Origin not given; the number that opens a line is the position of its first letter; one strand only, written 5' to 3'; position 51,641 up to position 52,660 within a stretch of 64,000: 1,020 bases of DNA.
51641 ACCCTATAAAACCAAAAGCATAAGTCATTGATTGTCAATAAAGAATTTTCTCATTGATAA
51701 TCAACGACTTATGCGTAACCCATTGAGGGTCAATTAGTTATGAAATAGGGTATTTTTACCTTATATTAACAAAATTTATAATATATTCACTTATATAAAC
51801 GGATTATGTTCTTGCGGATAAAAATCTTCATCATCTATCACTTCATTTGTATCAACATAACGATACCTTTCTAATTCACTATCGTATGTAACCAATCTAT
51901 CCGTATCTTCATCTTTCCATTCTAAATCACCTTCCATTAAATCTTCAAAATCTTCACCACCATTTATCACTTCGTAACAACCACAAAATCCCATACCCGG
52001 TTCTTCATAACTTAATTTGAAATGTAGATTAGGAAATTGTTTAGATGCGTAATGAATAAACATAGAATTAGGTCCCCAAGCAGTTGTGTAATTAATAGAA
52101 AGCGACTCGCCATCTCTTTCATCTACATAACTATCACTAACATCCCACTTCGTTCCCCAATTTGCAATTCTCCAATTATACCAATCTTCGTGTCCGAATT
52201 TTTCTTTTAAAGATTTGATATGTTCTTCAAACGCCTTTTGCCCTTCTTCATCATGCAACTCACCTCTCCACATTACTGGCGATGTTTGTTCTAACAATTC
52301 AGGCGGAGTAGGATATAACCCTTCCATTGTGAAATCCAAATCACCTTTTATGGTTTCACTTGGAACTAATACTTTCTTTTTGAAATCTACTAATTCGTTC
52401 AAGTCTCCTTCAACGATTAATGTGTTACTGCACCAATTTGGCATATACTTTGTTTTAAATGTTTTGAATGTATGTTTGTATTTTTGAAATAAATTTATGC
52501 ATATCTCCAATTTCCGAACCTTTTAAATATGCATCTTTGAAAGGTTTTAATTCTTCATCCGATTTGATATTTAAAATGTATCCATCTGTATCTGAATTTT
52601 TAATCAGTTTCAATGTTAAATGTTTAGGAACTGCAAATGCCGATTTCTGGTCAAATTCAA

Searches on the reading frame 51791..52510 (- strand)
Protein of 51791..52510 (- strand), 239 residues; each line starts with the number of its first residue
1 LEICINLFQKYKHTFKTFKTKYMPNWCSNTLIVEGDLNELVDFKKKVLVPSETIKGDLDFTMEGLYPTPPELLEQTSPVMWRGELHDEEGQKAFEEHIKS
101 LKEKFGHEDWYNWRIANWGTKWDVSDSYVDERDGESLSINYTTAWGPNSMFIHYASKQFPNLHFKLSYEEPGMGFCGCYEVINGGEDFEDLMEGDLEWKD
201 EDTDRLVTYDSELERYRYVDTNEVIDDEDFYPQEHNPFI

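Call 12: search_protein_families(library=pfam, proteins=[window:51791-52510:-], max_evalue=0.01)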
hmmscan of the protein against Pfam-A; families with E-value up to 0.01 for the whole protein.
window:51791-52510:- (239 aa): 1 family
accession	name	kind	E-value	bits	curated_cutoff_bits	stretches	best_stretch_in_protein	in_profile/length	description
PF18406.6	DUF1281_C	-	6.4e-12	45.7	22.8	1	127-203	4-80/88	Ferredoxin-like domain in Api92-like protein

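Call 13: search_protein_families(library=phrogs, proteins=[window:51791-52510:-], max_evalue=0.001)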
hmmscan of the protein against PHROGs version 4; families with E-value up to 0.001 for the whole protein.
window:51791-52510:- (239 aa): 3 families
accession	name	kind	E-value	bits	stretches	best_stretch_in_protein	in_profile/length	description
phrog_12644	-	unknown function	5.9e-19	69.8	1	91-216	95-220/236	-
phrog_20518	-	unknown function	1.2e-15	58.9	1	105-175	102-173/177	-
phrog_37043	-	unknown function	0.00043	20.5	0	109-204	193-288/308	-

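Call 62: search_protein_families(library=pfam, proteins=[window:51794-52444:-], max_evalue=1)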
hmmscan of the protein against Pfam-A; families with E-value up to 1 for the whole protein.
window:51794-52444:- (217 aa): 2 families
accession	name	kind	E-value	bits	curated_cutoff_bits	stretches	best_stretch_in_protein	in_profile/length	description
PF18406.6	DUF1281_C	-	6.2e-12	45.7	22.8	1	105-181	4-80/88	Ferredoxin-like domain in Api92-like protein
PF08831.15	MHCassoc_trimer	-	0.36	11.4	25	1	69-100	24-53/69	Class II MHC-associated invariant chain trimerisation domain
